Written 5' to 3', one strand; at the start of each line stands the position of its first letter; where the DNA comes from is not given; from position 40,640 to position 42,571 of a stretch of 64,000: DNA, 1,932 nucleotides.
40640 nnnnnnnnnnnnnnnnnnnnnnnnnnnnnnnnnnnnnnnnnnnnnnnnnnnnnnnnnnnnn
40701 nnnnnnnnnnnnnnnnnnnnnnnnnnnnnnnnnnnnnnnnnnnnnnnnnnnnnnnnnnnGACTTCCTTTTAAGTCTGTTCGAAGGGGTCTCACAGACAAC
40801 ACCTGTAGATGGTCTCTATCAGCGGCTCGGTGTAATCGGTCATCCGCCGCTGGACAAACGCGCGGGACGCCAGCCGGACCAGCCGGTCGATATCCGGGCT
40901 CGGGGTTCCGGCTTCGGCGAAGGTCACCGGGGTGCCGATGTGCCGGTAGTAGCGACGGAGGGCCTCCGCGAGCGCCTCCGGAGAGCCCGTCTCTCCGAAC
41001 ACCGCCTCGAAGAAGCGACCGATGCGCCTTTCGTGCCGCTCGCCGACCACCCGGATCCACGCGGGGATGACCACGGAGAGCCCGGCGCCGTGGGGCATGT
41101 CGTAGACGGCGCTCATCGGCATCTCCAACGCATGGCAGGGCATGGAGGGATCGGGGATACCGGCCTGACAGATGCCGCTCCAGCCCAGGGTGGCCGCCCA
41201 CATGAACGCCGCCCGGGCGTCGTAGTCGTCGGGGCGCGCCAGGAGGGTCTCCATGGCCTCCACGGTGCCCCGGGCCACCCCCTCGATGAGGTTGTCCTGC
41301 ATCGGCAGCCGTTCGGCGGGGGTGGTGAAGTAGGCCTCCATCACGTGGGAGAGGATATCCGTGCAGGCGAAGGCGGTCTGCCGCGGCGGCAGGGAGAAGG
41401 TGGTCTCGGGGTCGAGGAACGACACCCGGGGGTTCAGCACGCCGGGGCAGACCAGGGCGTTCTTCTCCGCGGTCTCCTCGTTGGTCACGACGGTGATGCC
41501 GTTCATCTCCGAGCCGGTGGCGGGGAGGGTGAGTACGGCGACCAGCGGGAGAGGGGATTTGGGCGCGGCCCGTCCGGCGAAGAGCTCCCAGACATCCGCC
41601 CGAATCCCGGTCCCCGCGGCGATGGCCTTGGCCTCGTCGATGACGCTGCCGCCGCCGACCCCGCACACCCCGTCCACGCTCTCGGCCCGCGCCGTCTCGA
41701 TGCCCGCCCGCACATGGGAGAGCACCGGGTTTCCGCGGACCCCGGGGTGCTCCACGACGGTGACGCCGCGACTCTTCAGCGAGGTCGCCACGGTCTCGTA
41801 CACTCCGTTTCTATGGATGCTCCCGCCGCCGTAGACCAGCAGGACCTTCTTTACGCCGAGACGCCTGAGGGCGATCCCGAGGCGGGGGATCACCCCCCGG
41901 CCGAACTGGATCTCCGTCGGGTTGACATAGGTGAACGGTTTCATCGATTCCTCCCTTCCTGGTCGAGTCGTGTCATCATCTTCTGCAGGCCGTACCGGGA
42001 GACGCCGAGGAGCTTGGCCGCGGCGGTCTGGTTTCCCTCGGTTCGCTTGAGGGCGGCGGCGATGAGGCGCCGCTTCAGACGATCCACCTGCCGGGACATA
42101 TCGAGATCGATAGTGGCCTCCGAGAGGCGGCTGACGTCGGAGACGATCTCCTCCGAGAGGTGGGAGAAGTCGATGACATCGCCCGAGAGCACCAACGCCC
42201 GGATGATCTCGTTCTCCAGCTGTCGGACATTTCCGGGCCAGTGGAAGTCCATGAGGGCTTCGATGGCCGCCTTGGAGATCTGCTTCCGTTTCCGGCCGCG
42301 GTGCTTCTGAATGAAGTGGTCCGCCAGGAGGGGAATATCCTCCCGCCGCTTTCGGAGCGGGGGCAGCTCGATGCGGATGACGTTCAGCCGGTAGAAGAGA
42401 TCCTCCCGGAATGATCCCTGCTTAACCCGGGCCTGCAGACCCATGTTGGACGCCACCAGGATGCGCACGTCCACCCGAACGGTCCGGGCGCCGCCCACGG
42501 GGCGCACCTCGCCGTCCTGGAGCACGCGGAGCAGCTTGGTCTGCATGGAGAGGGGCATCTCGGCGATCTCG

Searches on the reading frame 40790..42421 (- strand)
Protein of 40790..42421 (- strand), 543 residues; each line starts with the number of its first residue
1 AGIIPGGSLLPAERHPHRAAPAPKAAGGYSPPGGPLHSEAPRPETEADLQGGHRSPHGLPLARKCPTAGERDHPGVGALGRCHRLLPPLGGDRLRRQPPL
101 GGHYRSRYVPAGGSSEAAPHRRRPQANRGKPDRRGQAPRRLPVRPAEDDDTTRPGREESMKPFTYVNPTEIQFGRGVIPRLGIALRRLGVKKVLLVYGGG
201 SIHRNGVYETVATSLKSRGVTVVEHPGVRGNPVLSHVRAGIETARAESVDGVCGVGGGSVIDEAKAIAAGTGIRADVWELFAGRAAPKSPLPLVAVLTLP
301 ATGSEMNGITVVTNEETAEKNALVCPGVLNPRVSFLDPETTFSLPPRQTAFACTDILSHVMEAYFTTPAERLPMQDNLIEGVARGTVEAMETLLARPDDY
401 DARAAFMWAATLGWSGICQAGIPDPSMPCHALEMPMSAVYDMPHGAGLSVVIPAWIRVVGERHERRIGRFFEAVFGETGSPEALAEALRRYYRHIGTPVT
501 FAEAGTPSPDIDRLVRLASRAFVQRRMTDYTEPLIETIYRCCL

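Call 83: search_protein_families(library=pfam, proteins=[window:40790-42421:-], max_evalue=0.0001)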
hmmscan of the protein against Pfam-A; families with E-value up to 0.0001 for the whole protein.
window:40790-42421:- (543 aa): 3 families
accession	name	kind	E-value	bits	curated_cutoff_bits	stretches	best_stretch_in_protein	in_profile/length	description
PF00465.25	Fe-ADH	-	7.3e-43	146.5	31.3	1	168-338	1-168/168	Iron-containing alcohol dehydrogenase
PF25137.1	ADH_Fe_C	-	6.3e-25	88.4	27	1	350-533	2-184/194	Fe-containing alcohol dehydrogenase family, C-terminal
PF13685.12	Fe-ADH_2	-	1.3e-12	48.4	28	1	173-273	2-99/149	Iron-containing alcohol dehydrogenase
